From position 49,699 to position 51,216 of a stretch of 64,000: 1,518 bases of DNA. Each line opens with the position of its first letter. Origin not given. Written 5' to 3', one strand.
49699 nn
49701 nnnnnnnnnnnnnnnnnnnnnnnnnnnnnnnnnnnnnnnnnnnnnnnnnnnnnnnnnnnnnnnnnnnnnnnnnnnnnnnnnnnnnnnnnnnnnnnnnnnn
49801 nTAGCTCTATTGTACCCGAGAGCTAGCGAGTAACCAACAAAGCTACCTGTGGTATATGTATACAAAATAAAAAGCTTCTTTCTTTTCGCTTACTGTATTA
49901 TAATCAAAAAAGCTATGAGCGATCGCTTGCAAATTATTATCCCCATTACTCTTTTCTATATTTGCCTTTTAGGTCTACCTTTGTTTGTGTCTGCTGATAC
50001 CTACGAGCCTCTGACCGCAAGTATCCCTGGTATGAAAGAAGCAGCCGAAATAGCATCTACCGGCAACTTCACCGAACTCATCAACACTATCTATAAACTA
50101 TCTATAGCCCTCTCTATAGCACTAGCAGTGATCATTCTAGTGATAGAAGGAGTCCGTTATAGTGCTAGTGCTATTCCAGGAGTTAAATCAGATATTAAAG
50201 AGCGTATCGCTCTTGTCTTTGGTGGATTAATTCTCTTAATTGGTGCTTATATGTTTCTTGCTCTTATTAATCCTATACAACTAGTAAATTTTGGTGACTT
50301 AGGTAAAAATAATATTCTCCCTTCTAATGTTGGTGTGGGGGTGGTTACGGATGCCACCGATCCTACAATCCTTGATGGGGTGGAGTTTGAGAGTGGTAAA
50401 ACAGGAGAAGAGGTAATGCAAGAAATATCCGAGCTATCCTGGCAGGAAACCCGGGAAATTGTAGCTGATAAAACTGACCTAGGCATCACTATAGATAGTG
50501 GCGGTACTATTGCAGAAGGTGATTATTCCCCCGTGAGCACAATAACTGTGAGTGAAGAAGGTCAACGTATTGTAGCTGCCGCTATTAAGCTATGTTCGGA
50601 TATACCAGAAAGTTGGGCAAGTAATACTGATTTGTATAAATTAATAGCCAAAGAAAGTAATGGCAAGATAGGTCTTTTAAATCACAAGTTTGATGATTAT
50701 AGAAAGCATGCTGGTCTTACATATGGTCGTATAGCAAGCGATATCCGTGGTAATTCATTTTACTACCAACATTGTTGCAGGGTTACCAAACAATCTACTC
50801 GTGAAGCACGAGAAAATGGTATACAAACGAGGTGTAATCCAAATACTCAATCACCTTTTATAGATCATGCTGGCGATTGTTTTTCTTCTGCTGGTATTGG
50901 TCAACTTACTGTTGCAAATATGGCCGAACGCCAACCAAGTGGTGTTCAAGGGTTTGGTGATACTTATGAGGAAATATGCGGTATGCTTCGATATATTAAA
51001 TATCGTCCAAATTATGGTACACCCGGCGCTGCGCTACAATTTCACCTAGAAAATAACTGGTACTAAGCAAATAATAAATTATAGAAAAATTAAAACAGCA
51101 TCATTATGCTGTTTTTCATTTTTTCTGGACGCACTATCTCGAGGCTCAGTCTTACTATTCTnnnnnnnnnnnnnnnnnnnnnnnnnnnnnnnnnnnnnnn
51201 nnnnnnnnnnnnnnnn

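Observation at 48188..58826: Conjugation-type T4SS-like gene cluster with Gram-positive-style components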

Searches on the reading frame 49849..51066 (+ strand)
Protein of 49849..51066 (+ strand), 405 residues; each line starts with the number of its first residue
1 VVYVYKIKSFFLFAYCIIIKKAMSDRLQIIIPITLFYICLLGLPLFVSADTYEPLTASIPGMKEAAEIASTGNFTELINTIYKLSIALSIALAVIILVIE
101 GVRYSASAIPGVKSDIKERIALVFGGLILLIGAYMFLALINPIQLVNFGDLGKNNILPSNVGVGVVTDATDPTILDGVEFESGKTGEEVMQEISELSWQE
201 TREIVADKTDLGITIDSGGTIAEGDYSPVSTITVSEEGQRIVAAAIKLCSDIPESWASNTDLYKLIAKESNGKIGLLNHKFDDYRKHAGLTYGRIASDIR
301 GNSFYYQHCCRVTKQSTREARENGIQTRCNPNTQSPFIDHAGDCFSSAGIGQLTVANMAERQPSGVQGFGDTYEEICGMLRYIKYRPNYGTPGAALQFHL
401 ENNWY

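Call 5: search_protein_families(library=pfam, proteins=[window:49849-51066:+], max_evalue=0.1)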
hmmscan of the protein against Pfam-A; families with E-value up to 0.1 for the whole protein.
window:49849-51066:+ (405 aa): 2 families
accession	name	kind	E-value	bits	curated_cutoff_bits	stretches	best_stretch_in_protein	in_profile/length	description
PF18895.5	T4SS_pilin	-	0.0057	17.1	26.6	1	71-137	2-68/71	Type IV secretion system pilin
PF13664.11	DUF4149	-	0.099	13.3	24.6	0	73-139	29-89/102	Domain of unknown function (DUF4149)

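Call 6: search_protein_families(library=ncbifam, proteins=[window:49849-51066:+], max_evalue=0.1)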
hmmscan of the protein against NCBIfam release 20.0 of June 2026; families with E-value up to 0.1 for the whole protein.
window:49849-51066:+ (405 aa): 1 family
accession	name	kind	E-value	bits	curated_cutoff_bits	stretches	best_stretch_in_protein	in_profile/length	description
NF052397.1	AggPromo_Cterm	subfamily_domain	0.00041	20.7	40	1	349-405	28-80/80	aggregation-promoting factor C-terminal-like domain-containing protein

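Call 39: search_solved_structures(query=window:49849-51066:+, max_evalue=1, show_alignments=2)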
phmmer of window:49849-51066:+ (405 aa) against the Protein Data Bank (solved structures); distinct sequences matched with E-value up to 1: 1.
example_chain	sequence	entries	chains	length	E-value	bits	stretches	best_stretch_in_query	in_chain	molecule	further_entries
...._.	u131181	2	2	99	0.93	11.7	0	247-314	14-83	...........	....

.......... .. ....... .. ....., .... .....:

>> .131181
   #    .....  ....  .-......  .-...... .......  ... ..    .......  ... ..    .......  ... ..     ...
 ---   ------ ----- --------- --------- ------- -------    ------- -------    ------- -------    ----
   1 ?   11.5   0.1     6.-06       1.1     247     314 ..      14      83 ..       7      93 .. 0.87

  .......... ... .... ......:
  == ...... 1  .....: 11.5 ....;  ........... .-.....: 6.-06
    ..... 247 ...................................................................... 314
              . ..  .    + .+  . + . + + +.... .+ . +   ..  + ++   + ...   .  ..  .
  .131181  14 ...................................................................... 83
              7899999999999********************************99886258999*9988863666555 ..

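Call 41: find_homologous_proteins(query=window:49915-51066:+, max_evalue=0.001)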
Query window:49915-51066:+ (383 aa): 7 proteins with E <= 0.001 among 8000 candidates.
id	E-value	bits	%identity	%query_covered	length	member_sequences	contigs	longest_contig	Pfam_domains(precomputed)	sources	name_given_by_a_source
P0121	3.1e-254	861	100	100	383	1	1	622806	-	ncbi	ncbi:MAG: pilin [Patescibacteria group bacterium]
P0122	3.6e-64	235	38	98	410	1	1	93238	-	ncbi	-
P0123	4.9e-58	215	38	92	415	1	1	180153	-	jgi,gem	-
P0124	3.6e-54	202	62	46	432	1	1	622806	-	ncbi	ncbi:MAG: pilin [Patescibacteria group bacterium]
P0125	2.9e-15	74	31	41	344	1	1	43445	PF01476.27,PF01471.24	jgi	jgi:peptidoglycan hydrolase-like protein with peptidoglycan-binding domain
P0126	2.8e-11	61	31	38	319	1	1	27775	PF01476.27,PF23473.2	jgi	jgi:LysM repeat protein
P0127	6.8e-4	37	33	34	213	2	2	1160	-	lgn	-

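Call 54: search_protein_families(library=pfam, proteins=[P0124, P0122, P0125], max_evalue=0.01)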
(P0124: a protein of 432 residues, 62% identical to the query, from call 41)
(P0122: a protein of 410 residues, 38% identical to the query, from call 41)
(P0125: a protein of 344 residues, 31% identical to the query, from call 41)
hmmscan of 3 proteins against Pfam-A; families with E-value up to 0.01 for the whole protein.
P0124 (432 aa): 0 families

P0122 (410 aa): 1 family
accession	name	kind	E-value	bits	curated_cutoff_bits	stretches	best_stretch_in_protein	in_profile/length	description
PF18895.5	T4SS_pilin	-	0.00013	22.4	26.6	1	45-112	3-70/71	Type IV secretion system pilin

P0125 (344 aa): 2 families
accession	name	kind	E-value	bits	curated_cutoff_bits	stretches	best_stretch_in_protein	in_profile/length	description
PF01471.23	PG_binding_1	-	2.8e-20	72.7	23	1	129-185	1-57/57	Putative peptidoglycan binding domain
PF01476.26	LysM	-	3.4e-13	49.7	20.9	1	25-68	2-43/43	LysM domain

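Call 56: predict_structure(alignment_id=A1)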
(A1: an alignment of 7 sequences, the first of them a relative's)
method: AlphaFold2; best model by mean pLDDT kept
length: 383 residues; sequences in the alignment: 7
mean_pLDDT: 61.6   pTM: 0.49
mean pLDDT of the five models: 61.6, 59.3, 58.0, 55.7, 55.3
residues with pLDDT >= 90: 17; 70-90: 102; 50-70: 150; < 50: 114
segments of 3 or more residues with pLDDT < 50: 1-6, 20-40, 50-52, 116-152, 196-206, 289-298, 301-313, 318-326
pLDDT, mean of each block of 10 residues (from residue 1): 49 55 39 40 50 54 64 65 57 65 66 50 28 28 34 62 81 89 83 57 53 89 91 90 80 66 67 63 55 44 43 48 51 65 67 85 85 82 65
secondary structure, 60 per line:
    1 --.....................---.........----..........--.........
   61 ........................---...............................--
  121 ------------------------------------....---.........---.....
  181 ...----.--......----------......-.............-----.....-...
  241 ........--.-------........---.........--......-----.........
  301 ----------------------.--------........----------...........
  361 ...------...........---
elements in order: H3-23 H27-35 H40-49 H52-84 H88-118 E157-160 H164-172 H176-183 E191-196 E207-212 H214-226 H232-236 H238-248 H259-266 H270-278 H281-286 H292-300 H333-339 H350-363 H370-380

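Call 60: fold_search(model_id=the predicted structure, library=pdb)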
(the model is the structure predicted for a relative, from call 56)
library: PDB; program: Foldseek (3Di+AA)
matches with E <= 10: 60; with E <= 0.001: 0
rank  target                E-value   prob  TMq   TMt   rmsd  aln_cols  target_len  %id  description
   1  4ud5_B                1.2e+00  0.03  0.07  0.08  16.2       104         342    9  Structural Plasticity of Cid1 Provides a Basis for its RNA Terminal Uridylyl Transferase Activity (released 2015-03-18)
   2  7s8t_I                2.7e+00  0.97  0.13  0.63   0.8        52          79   13  M. xanthus ferritin-like protein EncC (released 2022-02-02)
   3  8hwj_A                3.0e+00  0.03  0.10  0.17  16.1       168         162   14  Bacterial STING from Epilithonimonas lactis in complex with 3'3'-c-di-AMP (released 2024-01-03)
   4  4ud5_A                3.3e+00  0.01  0.07  0.07  15.1       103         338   11  Structural Plasticity of Cid1 Provides a Basis for its RNA Terminal Uridylyl Transferase Activity (released 2015-03-18)
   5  5ip3_B                3.5e+00  0.01  0.09  0.12  19.6       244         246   11  Tomato spotted wilt tospovirus nucleocapsid protein-ssDNA complex (released 2017-03-22)
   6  7s5k_C                3.7e+00  0.85  0.14  0.70   2.1        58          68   16  M. xanthus ferritin-like protein EncB (released 2022-02-02)
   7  8b6h_DE               4.1e+00  0.33  0.12  0.34  13.8        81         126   10  Cryo-EM structure of cytochrome c oxidase dimer (complex IV) from respiratory supercomplex of Tetrahymena thermophila (released 2023-03-29)
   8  7s5c_F                4.4e+00  0.90  0.14  0.83   1.1        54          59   17  M. xanthus ferritin-like protein EncB (released 2022-02-02)
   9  5jnb_B                4.4e+00  0.01  0.09  0.10  16.4       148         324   11  structure of GLD-2/RNP-8 complex (released 2016-06-22)
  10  7s8t_A                4.9e+00  0.82  0.13  0.56   1.7        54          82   15  M. xanthus ferritin-like protein EncC (released 2022-02-02)
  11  6lqo_I                4.9e+00  0.25  0.14  0.45   4.4        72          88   14  EBV tegument protein BBRF2/BSRF1 complex (released 2020-10-07)
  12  7s5c_E                5.4e+00  0.84  0.14  0.74   1.1        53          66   17  M. xanthus ferritin-like protein EncB (released 2022-02-02)
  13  6lqo_J                5.4e+00  0.13  0.14  0.37   5.7        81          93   12  EBV tegument protein BBRF2/BSRF1 complex (released 2020-10-07)
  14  5r50                  5.4e+00  0.03  0.09  0.11  12.0       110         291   10  PanDDA analysis group deposition -- Crystal Structure of human NUDT22 in complex with N13371a (released 2020-07-01)
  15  5z56_C                5.4e+00  0.03  0.09  0.05  17.3       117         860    9  cryo-EM structure of a human activated spliceosome (mature Bact) at 5.1 angstrom. (released 2018-09-19)
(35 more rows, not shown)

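Call 84: fold_search(model_id=the predicted structure, library=viral)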
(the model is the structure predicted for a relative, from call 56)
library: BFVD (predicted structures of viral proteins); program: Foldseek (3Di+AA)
matches with E <= 10: 224; with E <= 0.001: 0
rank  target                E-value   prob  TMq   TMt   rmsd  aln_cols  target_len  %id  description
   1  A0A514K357            2.5e-01  0.21  0.17  0.18  26.0       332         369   13  Uncharacterized protein [Nitrosopumilus spindle-shaped virus]
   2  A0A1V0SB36            4.0e-01  0.23  0.15  0.12  23.7       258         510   11  AAA family ATPase [Catovirus CTV1]
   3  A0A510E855            5.9e-01  0.23  0.14  0.20  21.2       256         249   10  (no name in the UniProt tables at hand)
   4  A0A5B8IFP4            6.5e-01  0.94  0.17  0.40  11.9        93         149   12  Uncharacterized protein [Mimiviridae sp. ChoanoV1]
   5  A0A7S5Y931            6.5e-01  0.10  0.15  0.14  23.2       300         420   12  Uncharacterized protein [Pelagibacter phage Eyrgjafa EXVC018P]
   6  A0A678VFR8            7.3e-01  0.12  0.15  0.09  27.7       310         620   11  Tail adsorption protein [Lactococcus phage vB_Llc_bIBBAm4]
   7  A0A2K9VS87            7.7e-01  0.06  0.11  0.09  21.1       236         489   11  PARG [Mythimna unipuncta nucleopolyhedrovirus]
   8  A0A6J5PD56            9.0e-01  0.04  0.08  0.08  24.2       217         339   14  Uncharacterized protein [uncultured Caudovirales phage]
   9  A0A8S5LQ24            1.0e+00  0.20  0.16  0.12  28.4       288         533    9  Minor tail protein [Siphoviridae sp. ctTC45]
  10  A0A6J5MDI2            1.1e+00  0.13  0.14  0.26  25.3       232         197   11  Uncharacterized protein [uncultured Caudovirales phage]
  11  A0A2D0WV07            1.2e+00  0.06  0.12  0.10  30.8       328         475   13  Uncharacterized protein [Neofusicoccum luteum fusarivirus 1]
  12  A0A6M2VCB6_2          1.2e+00  0.23  0.14  0.07  13.8       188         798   15  (no name in the UniProt tables at hand)
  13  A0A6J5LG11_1          1.3e+00  0.03  0.10  0.05  26.7       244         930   11  Large polyvalent protein associated domain-containing protein [uncultured Caudovirales phage]
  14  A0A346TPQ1            1.5e+00  0.21  0.10  0.18  17.2       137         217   18  ORF115 [Mythimna unipuncta nucleopolyhedrovirus]
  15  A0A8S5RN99            1.5e+00  0.04  0.12  0.07  25.1       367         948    8  Minor tail protein [virus sp. ctBS918]
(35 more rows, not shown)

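Call 92: find_encoding_contigs(protein=P0124, flank=10000, max_places=3)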
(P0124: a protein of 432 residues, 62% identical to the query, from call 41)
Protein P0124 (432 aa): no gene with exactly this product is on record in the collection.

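Call 93: find_encoding_contigs(protein=P0122, flank=10000, max_places=2)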
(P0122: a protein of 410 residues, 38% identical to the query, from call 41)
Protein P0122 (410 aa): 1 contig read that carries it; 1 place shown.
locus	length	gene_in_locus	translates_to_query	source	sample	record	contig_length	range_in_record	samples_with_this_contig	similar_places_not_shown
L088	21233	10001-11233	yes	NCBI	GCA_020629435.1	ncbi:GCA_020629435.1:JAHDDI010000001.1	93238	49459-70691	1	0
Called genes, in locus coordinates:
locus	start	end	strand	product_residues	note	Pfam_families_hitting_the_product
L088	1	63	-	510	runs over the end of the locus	PF01743:PolyA_pol, PF12627:PolyA_pol_RNAbd, PF01966:HD, PF13735:tRNA_NucTran2_2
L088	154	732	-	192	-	-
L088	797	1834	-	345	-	-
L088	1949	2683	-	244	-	PF02096:60KD_IMP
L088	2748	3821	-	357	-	PF01476:LysM, PF23462:LysM3_NFP (faint), PF23473:LysM3_LYK4_5, PF01476:LysM, PF01551:Peptidase_M23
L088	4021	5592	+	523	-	-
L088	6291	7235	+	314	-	PF00437:T2SSE (weak)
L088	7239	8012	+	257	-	PF00121:TIM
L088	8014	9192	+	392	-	PF00162:PGK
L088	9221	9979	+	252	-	-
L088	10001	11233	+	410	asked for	-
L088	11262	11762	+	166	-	-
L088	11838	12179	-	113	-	-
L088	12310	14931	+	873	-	PF04610:TrbL (faint)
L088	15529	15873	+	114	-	-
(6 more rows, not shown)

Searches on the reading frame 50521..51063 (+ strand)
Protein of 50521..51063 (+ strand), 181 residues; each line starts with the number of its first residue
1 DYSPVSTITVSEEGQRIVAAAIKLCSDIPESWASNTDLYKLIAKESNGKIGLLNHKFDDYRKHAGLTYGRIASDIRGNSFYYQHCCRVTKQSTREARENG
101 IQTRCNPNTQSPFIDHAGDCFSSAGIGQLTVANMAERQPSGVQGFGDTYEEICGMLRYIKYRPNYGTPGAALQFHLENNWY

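Call 74: search_protein_representatives(protein=window:50521-51063:+)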
Query: 181 residues. Proteins with E-value up to 0.001 (for the whole library): 180; up to 1e-10: 18; up to 1e-30: 3. The best 150 are listed.
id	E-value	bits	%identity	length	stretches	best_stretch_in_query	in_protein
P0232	2.5e-60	219.6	75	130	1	50-181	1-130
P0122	2.8e-39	151.0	53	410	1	5-173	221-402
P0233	1.4e-32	129.2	47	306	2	6-118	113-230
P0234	1.6e-29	119.2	46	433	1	9-178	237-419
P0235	3.4e-25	105.1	41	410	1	6-174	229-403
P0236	1.7e-19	86.5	47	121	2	122-181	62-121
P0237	3.4e-15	72.5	45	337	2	122-181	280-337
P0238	1.0e-14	71.0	46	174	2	122-181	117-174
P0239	4.8e-13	65.5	49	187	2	121-181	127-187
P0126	7.9e-13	64.8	43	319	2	122-171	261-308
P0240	3.9e-12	62.6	44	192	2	122-181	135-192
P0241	6.5e-12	61.8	40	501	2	122-181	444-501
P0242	9.0e-12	61.4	44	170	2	120-181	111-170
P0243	1.0e-11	61.2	46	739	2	121-181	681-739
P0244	2.7e-11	59.8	45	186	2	122-181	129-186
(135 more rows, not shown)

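Call 76: search_protein_families(library=pfam, alignment_id=A5, max_evalue=0.01)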
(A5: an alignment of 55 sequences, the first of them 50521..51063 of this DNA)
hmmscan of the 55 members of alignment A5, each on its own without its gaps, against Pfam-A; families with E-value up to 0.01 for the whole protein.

A. member 1, window:50521-51063:+ (181 aa): 0 families

B. families by the number of members that match (of 55 scanned): 10 families
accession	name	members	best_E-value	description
PF01471.23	PG_binding_1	11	7.2e-35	Putative peptidoglycan binding domain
PF01476.26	LysM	7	9.7e-29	LysM domain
PF09374.15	PG_binding_3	6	1.7e-12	Predicted Peptidoglycan domain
PF23473.1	LysM3_LYK4_5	4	6.7e-09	LYK4/5 LysM3 domain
PF23577.1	LysM_RLK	3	2.6e-06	LysM domain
PF08823.16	PG_binding_2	2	8.3e-09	Putative peptidoglycan binding domain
PF18895.5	T4SS_pilin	2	0.00013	Type IV secretion system pilin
PF23472.1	LysM2_CERK1_LYK3_4_5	1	0.00022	LYK3/4/5 LysM2 domain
PF23446.1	LysM1_NFP_LYK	1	0.00067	NFP/LYK LysM1 domain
PF11139.14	SfLAP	1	0.0018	Sap, sulfolipid-1-addressing protein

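Call 77: search_solved_structures(query=A5, max_evalue=1, show_alignments=2)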
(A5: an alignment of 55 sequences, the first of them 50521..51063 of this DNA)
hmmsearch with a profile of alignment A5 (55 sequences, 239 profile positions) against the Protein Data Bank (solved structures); distinct sequences matched with E-value up to 1: 0.

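Call 85: search_protein_families(library=ncbifam, alignment_id=A5, max_evalue=0.01)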
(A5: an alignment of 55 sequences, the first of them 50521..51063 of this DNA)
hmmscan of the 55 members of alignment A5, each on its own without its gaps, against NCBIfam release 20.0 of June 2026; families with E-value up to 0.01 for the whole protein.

A. member 1, window:50521-51063:+ (181 aa): 1 family
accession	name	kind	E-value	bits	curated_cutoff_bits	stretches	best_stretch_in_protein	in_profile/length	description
NF052397.1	AggPromo_Cterm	subfamily_domain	4.6e-05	23.8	40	1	125-181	28-80/80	aggregation-promoting factor C-terminal-like domain-containing protein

B. families by the number of members that match (of 55 scanned): 29 families (the first 25 are shown)
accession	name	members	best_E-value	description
NF052397.1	AggPromo_Cterm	51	7.4e-12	aggregation-promoting factor C-terminal-like domain-containing protein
NF052398.1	Agg_Promo_Fact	12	3e-13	aggregation-promoting factor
TIGR02869.1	spore_SleB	10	1.3e-26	spore cortex-lytic enzyme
NF052336.1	PdgHdaseHSB100310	10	1.4e-19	peptidoglycan hydrolase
NF052377.1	lmo1851_S41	10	2.6e-16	lmo1851 family serine protease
NF052335.1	PdgHdaseHSB129560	9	1.3e-17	peptidoglycan hydrolase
TIGR03979.1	His_Ser_Rich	9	2.9e-13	His-Xaa-Ser repeat protein HxsA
NF004786.0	PRK06132.1-3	8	6.7e-13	hypothetical protein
TIGR02899.1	spore_safA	7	1.3e-21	SafA/ExsA family spore coat assembly protein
NF008050.0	PRK10783.1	6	4.4e-18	murein transglycosylase D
NF042931.1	SAG1386_EF1546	6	2.4e-14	SAG1386/EF1546 family surface-associated protein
NF040883.1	amid_act_ActS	6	1.2e-13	amidase activator ActS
NF050804.1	CellDivDipMCaul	4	1.1e-15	cell division endopeptidase DipM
NF041208.1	celldiv_DipM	4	1.3e-11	cell division endopeptidase DipM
NF008399.0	PRK11198.1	4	5.6e-11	peptidoglycan-binding protein LysM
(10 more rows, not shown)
